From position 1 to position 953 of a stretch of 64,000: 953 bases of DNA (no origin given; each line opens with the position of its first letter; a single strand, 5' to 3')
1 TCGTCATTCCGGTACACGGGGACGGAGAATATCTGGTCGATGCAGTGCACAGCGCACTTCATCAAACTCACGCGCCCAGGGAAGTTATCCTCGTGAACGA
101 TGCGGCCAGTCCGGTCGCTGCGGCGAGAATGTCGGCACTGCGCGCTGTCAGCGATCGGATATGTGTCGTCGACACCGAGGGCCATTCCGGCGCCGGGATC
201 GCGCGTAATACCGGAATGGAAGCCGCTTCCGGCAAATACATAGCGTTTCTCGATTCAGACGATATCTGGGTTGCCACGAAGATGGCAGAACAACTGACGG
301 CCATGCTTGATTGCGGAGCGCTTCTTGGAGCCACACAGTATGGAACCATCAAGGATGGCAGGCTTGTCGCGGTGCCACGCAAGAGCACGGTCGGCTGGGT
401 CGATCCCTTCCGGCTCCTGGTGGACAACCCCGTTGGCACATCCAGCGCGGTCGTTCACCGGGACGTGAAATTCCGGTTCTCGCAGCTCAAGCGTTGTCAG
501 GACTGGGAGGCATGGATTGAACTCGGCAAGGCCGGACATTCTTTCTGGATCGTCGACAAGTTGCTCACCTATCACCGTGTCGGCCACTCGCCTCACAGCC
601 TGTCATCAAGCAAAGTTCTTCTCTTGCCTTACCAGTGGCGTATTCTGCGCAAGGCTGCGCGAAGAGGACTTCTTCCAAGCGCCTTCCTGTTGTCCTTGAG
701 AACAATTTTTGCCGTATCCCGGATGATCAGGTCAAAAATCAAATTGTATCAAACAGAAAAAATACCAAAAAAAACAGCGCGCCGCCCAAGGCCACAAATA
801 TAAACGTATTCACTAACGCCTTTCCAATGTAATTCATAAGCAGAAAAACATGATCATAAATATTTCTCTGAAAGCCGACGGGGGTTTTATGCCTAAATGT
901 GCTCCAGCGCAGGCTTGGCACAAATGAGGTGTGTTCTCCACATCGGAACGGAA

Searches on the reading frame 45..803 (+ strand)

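Call 98: search_protein_families(library=pfam, proteins=[window:45-803:+], max_evalue=0.001)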
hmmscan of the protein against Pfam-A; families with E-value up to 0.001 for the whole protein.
window:45-803:+ (252 aa): 2 families
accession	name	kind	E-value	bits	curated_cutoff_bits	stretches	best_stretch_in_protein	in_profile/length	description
PF00535.33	Glycos_transf_2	-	5.4e-16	59.4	23.3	1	2-95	18-113/168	Glycosyl transferase family 2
PF10111.15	Glyco_tranf_2_2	-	1e-06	28.9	27.3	1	12-85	30-104/276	Glycosyltransferase like family 2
